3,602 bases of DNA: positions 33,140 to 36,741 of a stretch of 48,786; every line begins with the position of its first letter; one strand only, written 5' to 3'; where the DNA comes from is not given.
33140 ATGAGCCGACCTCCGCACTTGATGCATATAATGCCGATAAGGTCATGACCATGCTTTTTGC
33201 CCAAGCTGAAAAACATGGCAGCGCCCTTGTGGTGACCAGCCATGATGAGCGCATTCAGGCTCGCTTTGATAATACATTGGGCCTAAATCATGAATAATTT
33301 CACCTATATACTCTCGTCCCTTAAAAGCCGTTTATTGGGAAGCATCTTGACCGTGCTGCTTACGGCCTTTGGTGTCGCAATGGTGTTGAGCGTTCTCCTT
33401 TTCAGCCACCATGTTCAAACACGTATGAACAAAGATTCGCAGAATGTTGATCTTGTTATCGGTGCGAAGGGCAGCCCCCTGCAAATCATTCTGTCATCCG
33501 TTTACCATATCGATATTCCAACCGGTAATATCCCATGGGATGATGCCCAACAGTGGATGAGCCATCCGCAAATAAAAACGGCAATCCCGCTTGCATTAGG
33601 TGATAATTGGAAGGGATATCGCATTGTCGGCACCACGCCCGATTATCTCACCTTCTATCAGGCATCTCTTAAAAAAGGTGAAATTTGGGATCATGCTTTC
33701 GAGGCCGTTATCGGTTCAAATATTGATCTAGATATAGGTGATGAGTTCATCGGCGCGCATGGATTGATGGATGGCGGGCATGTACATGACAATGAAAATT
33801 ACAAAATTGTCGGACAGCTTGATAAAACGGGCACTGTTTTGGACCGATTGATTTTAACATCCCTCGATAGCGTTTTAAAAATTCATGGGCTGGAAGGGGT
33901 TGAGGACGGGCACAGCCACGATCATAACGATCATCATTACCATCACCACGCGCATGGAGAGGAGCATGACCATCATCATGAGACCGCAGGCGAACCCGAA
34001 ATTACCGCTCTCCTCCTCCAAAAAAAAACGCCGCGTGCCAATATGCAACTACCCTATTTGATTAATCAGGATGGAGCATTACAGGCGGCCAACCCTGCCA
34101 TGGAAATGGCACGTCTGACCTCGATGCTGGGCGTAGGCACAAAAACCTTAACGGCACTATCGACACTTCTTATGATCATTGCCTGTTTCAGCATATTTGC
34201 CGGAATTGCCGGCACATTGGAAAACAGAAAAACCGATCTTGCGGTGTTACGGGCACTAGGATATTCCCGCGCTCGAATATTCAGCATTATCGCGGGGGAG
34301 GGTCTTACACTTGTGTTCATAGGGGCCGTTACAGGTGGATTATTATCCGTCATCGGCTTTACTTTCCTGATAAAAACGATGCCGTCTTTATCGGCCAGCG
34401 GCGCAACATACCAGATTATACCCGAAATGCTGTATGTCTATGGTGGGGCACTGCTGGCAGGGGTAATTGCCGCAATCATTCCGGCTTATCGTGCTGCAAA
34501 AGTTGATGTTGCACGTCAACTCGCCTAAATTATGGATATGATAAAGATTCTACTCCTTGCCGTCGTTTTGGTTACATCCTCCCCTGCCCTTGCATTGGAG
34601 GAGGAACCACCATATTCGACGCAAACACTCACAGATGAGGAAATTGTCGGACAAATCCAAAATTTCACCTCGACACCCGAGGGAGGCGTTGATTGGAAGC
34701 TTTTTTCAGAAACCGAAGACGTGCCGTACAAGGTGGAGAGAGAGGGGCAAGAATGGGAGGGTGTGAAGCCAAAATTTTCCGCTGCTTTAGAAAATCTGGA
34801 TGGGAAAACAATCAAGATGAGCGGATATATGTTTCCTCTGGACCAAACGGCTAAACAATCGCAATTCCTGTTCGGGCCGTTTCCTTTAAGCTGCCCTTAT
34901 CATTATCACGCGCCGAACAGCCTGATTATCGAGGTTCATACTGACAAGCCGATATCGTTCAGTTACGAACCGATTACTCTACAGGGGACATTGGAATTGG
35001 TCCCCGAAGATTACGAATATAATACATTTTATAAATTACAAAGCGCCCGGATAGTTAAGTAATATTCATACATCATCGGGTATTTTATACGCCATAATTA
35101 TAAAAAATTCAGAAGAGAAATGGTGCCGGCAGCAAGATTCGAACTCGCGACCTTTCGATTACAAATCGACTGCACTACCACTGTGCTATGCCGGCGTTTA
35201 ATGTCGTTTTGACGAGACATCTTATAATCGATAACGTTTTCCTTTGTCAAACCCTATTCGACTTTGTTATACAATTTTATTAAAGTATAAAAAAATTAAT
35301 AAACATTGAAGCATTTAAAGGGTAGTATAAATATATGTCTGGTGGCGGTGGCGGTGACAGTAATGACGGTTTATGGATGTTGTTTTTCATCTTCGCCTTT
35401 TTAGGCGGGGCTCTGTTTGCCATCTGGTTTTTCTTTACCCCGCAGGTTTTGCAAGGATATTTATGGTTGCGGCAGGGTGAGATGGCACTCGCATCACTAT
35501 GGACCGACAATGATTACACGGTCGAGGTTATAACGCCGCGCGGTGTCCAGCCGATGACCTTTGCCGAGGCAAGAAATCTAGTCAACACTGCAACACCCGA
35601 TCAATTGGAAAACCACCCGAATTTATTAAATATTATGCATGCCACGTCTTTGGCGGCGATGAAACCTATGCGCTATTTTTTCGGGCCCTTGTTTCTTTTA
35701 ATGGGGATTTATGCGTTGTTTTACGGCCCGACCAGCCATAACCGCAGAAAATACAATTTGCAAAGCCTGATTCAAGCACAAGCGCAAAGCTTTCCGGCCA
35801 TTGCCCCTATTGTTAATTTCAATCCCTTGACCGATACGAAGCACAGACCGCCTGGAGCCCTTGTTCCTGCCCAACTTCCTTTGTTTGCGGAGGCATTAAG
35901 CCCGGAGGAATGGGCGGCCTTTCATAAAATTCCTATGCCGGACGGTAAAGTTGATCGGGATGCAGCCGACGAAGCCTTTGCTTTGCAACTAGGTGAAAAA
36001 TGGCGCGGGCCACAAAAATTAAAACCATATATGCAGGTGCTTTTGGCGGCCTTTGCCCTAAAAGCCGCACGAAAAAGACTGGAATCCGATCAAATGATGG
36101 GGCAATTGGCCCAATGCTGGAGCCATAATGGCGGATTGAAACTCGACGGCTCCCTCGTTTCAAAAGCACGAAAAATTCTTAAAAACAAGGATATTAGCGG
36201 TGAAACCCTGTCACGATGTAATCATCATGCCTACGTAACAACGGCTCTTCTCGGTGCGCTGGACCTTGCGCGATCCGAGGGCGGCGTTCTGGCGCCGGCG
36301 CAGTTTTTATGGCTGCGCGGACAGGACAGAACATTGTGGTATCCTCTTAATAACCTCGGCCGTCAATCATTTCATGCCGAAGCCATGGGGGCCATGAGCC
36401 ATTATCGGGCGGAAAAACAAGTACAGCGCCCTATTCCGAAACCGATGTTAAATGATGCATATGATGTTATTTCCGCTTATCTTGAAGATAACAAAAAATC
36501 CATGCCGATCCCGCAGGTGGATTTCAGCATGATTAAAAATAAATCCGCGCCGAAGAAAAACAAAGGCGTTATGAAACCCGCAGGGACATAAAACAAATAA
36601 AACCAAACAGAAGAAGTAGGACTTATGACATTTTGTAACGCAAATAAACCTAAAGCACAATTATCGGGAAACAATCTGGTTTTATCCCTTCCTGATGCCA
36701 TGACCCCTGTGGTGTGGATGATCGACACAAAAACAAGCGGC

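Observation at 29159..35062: Candidate undescribed zinc-starvation metallophore/uptake operon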

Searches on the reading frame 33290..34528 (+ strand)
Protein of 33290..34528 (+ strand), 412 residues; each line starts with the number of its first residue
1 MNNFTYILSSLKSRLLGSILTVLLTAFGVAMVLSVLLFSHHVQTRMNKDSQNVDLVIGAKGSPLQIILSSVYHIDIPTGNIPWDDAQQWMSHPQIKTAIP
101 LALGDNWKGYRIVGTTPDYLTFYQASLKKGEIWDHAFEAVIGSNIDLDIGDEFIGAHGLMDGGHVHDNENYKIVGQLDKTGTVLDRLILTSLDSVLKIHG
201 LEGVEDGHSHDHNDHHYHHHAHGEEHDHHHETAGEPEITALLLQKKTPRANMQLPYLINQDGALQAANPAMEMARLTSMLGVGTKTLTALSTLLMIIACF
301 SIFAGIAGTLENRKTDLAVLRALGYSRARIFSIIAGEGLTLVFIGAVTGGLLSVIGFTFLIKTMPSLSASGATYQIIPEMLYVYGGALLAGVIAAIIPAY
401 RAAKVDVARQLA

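Call 4: search_protein_families(library=pfam, proteins=[window:33290-34528:+], max_evalue=0.01)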
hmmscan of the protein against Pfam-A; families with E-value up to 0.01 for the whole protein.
window:33290-34528:+ (412 aa): 2 families
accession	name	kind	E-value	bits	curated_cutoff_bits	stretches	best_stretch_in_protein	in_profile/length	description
PF02687.27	FtsX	-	7.1e-13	49.1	25.5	1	289-405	2-118/120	FtsX-like permease C-terminal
PF12704.14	MacB_PCD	-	3.8e-09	37.6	27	1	18-194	1-175/207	MacB-like periplasmic core domain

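Call 5: search_protein_families(library=ncbifam, proteins=[window:33290-34528:+], max_evalue=0.01)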
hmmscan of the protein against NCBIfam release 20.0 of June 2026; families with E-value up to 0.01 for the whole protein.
window:33290-34528:+ (412 aa): 8 families
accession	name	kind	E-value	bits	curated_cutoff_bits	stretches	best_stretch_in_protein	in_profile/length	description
TIGR03434.1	ADOP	subfamily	1e-10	40.4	622.3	1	282-411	269-399/803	ADOP family duplicated permease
TIGR02212.1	lolCE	equivalog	2.1e-08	33.5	362.45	1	288-411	270-408/411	lipoprotein-releasing ABC transporter permease subunit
NF008357.0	PRK11146.1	exception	2.5e-06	26.6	439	1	292-411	276-411/414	lipoprotein-releasing ABC transporter permease subunit LolE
TIGR02213.1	lolE_release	exception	1.4e-05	24.2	540.35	1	293-411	275-408/411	lipoprotein-releasing ABC transporter permease subunit LolE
NF008076.0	PRK10814.1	exception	2.7e-05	23.3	473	1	289-410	269-395/399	lipoprotein-releasing ABC transporter permease subunit LolC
NF038347.1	FtsX_Gpos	exception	2.8e-05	23.6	225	1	268-397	152-282/296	permease-like cell division protein FtsX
NF038346.1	FtsX_actino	exception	0.00072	19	250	1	259-401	155-300/308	permease-like cell division protein FtsX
NF041854.1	ABC_perm_YbbP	equivalog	0.0057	14.6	999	1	286-364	245-321/806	putative ABC transporter permease subunit YbbP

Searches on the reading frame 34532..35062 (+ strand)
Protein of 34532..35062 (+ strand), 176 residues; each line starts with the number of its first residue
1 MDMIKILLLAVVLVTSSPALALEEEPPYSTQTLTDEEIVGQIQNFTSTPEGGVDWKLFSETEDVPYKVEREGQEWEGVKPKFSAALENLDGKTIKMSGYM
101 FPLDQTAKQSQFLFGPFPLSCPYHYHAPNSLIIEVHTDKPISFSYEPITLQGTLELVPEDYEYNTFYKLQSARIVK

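Call 4: search_protein_families(library=pfam, proteins=[window:34532-35062:+], max_evalue=0.01)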
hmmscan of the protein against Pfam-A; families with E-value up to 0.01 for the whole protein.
window:34532-35062:+ (176 aa): 1 family
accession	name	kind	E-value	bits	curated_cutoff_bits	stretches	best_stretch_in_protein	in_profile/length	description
PF11736.14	DUF3299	-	2.6e-08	34.5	22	1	83-174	41-137/139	Protein of unknown function (DUF3299)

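Call 5: search_protein_families(library=ncbifam, proteins=[window:34532-35062:+], max_evalue=0.01)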
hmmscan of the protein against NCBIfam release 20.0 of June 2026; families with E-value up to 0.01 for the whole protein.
window:34532-35062:+ (176 aa): 0 families

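Call 50: search_solved_structures(query=window:34532-35059:+, max_evalue=1)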
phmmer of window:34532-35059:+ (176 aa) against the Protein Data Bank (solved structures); distinct sequences matched with E-value up to 1: 1.
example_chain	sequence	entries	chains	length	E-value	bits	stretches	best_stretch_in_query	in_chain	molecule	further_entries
4hsp_A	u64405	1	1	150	0.00043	23.3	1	85-174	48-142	hypothetical protein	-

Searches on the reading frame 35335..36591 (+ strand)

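Call 4: search_protein_families(library=pfam, proteins=[window:35335-36591:+], max_evalue=0.01)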
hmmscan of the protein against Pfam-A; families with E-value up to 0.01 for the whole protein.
window:35335-36591:+ (418 aa): 1 family
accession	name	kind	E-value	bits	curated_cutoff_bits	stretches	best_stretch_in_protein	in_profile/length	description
PF23127.1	DotM_C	-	5.7e-51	173.6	27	1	210-379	2-170/172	DotM, C-terminal cytoplasmic domain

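Call 5: search_protein_families(library=ncbifam, proteins=[window:35335-36591:+], max_evalue=0.01)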
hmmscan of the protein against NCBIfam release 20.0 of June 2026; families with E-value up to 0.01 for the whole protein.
window:35335-36591:+ (418 aa): 1 family
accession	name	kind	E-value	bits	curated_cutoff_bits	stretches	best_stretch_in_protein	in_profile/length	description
NF033890.1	DotM_IcmP_IVB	equivalog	1.6e-55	188.7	230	1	16-383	2-349/356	type IVB secretion system coupling complex protein DotM/IcmP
